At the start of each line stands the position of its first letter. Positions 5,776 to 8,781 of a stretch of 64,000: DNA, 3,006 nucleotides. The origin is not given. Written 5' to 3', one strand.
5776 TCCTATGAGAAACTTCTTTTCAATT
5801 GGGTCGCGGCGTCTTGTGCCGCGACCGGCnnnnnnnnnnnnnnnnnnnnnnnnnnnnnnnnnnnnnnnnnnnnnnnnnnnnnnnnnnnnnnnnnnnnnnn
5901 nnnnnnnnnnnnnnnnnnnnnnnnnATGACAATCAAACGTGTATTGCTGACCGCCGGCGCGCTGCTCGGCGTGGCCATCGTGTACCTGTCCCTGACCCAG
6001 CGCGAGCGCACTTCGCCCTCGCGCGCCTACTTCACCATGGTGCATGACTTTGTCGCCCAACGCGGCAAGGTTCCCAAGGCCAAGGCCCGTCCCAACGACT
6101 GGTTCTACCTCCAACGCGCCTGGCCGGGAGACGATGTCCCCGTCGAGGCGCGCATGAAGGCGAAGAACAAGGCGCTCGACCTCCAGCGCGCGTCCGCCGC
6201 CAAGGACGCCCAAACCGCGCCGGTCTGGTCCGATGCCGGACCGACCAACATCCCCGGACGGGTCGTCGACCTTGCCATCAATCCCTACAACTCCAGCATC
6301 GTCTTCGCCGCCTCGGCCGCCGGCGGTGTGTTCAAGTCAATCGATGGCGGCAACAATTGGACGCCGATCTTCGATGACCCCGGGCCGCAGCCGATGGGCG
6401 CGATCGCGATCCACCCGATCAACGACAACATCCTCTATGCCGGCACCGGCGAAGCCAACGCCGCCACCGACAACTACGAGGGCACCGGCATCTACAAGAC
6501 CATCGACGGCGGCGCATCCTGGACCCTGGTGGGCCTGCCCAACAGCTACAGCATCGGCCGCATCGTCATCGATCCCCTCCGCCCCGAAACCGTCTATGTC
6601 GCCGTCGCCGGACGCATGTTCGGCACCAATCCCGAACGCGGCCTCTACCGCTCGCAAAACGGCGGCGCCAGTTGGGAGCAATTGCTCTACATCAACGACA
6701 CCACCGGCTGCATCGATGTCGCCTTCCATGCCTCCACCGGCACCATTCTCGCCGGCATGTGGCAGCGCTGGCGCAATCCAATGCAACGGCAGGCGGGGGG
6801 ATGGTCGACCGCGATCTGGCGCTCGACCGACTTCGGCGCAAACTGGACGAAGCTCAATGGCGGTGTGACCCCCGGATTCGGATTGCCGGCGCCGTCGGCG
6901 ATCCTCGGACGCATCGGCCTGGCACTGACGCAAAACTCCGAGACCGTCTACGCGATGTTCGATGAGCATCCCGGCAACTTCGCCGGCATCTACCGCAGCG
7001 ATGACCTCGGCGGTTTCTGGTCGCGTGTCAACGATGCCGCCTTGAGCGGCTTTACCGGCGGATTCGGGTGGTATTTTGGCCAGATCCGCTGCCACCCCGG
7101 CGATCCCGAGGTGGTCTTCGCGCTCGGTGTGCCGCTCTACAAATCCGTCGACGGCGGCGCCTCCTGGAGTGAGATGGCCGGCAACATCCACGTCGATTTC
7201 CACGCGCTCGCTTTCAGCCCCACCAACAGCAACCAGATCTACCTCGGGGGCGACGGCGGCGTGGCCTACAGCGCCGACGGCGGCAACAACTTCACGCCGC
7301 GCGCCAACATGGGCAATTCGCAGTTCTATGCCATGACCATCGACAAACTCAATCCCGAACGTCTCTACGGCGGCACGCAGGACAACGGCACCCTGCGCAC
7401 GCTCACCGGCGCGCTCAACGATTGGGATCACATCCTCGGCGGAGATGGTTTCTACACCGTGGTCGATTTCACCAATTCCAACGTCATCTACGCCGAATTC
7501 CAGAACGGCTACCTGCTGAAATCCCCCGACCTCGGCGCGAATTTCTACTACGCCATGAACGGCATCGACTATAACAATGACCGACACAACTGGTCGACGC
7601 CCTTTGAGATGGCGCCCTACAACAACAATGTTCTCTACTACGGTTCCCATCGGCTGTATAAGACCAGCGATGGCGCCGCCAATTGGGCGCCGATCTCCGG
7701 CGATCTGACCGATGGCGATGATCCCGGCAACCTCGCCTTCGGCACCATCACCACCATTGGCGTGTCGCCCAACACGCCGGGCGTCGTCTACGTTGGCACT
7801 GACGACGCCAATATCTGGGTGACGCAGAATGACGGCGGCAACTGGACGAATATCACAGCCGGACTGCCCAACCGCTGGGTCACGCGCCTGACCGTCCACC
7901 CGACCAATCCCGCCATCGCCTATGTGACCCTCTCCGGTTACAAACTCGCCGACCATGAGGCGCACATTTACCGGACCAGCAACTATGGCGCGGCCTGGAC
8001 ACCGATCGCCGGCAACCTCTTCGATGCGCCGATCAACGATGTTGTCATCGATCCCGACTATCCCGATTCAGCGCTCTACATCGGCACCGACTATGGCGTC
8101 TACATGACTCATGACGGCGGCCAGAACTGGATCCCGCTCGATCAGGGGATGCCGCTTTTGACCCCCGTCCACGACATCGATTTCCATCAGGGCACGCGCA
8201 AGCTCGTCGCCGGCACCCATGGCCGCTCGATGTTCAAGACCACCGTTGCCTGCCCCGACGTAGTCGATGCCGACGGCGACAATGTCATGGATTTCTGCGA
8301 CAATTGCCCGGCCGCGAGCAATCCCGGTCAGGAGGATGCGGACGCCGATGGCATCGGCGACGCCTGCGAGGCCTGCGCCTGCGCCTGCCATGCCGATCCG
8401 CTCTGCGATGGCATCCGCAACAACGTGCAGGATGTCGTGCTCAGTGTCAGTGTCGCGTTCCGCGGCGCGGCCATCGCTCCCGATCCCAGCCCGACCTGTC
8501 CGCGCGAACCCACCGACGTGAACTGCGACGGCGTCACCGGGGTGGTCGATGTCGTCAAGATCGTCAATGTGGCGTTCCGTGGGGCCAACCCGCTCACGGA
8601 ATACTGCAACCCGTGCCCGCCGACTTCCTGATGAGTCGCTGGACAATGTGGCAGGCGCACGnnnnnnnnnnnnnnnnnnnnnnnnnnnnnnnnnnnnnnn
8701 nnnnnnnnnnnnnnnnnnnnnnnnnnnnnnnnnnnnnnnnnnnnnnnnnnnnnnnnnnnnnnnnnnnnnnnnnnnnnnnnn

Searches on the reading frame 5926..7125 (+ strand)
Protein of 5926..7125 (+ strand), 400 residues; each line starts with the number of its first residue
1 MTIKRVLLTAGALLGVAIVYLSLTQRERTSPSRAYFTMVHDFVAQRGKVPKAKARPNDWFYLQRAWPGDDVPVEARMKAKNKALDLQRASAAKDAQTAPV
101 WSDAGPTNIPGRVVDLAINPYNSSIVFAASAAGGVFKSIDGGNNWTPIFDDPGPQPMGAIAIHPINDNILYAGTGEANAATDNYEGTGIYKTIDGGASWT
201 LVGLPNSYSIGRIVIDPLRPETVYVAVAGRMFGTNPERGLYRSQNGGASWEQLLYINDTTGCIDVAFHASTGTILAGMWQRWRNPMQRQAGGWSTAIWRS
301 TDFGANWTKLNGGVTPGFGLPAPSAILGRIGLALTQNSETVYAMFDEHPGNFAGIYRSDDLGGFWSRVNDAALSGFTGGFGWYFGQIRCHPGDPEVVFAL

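Call 71: find_homologous_proteins(query=window:5926-7125:+, max_evalue=1e-100)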
Query window:5926-7125:+ (400 aa): 13 proteins with E <= 1e-100 among 8000 candidates.
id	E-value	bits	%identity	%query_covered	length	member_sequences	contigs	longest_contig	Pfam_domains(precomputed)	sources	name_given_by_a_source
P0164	3.0e-141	489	57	91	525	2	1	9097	PF25852.1,PF15902.13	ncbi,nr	ncbi:hypothetical protein GF356_09675, partial [candidate division GN15 bacterium]|nr:hypothetical p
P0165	1.1e-138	481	55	93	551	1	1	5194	PF15902.13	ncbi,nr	ncbi:MAG: hypothetical protein GF341_13690, partial [candidate division Zixibacteria bacterium]|nr:h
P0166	4.7e-125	436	56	90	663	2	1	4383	PF15899.12,PF25852.1,PF14870.13,PF02012.27,PF15902.13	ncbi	-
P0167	2.6e-123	430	50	93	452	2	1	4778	PF02012.27,PF15902.13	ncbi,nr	ncbi:MAG: hypothetical protein OEW00_12800, partial [candidate division Zixibacteria bacterium]|nr:h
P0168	1.8e-122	427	54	87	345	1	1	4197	PF15899.12,PF25852.1,PF02012.27,PF15902.13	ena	-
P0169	2.1e-119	417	48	100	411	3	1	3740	PF15902.13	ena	-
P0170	5.1e-115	403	50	90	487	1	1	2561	PF25852.1,PF15902.13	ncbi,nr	ncbi:MAG: hypothetical protein GY865_10330, partial [candidate division Zixibacteria bacterium]|nr:h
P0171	1.2e-113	398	50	86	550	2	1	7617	PF02012.27,PF15902.13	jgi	jgi:photosystem II stability/assembly factor-like uncharacterized protein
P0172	1.7e-113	398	47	100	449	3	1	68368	PF02012.27,PF15902.13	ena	-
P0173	3.3e-112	394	48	97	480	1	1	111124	PF15899.12,PF15902.13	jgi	jgi:photosystem II stability/assembly factor-like uncharacterized protein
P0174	1.0e-105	372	48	92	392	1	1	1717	PF02012.27,PF15902.13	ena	-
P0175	1.6e-103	365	55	79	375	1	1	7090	PF02012.27,PF15902.13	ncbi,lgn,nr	ncbi:MAG TPA: hypothetical protein VN285_06075 [Candidatus Deferrimicrobium sp.]|nr:hypothetical pro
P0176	7.6e-102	359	48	89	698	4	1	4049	PF25852.1,PF15902.13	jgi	jgi:photosystem II stability/assembly factor-like uncharacterized protein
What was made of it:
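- Tried and rejected: The search with the BNR N-terminus did not return the close orthologues (call 71).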

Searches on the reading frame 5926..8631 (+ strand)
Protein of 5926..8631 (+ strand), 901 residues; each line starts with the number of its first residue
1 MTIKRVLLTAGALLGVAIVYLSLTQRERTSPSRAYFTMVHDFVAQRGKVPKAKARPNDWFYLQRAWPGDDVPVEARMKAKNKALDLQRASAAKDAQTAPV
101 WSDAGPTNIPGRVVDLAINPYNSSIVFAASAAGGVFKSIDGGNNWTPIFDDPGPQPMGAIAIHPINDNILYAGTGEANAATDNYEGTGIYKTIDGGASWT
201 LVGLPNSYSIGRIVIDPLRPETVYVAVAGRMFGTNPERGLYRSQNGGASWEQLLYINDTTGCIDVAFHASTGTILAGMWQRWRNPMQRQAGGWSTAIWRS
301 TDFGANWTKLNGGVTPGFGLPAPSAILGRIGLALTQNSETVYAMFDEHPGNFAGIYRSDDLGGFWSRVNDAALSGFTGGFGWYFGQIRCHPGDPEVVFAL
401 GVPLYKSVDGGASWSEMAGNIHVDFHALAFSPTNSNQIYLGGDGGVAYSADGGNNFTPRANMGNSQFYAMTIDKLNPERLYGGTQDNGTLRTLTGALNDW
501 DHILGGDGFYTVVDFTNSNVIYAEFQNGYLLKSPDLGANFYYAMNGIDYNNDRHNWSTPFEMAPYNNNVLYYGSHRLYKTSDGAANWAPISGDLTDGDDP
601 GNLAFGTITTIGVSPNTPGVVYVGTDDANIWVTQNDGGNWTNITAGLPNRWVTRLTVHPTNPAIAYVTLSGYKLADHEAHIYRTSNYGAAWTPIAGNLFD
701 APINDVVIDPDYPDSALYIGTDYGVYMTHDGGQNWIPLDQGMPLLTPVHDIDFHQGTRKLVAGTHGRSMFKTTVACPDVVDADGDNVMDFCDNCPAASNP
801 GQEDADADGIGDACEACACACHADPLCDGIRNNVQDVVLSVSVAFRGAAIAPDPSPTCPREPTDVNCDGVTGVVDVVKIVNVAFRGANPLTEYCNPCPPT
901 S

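Call 8: search_protein_families(library=pfam, proteins=[window:5926-8631:+], max_evalue=0.1)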
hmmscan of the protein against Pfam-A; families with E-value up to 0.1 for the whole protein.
window:5926-8631:+ (901 aa): 4 families
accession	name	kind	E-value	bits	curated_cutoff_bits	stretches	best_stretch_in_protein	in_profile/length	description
PF15902.12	Sortilin-Vps10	-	3e-29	102.5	33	5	680-765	2-87/446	Sortilin, neurotensin receptor 3,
PF02012.26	BNR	-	7.4e-06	25.6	27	0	298-309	1-12/12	BNR/Asp-box repeat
PF15899.11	BNR_6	-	7.6e-06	25.9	27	1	297-309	1-13/14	BNR-Asp box repeat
PF02412.23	TSP_3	-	0.013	15.7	25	1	780-802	14-36/36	Thrombospondin type 3 repeat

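Call 43: find_encoding_contigs(protein=P0030, flank=9000, max_places=4)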
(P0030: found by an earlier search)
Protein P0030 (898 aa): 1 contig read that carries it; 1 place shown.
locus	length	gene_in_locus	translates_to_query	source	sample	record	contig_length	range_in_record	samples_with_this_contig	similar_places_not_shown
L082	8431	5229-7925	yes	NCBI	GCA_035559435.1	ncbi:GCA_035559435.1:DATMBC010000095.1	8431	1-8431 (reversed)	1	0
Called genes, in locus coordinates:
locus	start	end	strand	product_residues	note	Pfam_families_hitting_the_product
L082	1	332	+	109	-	?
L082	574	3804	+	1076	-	-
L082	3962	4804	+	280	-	PF18306:LDcluster4, PF03641:Lysine_decarbox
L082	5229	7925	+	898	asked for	PF25852:DUF6242_C (faint), PF02012:BNR (faint), PF15899:BNR_6 (faint), PF15902:Sortilin-Vps10 (weak)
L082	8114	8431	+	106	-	?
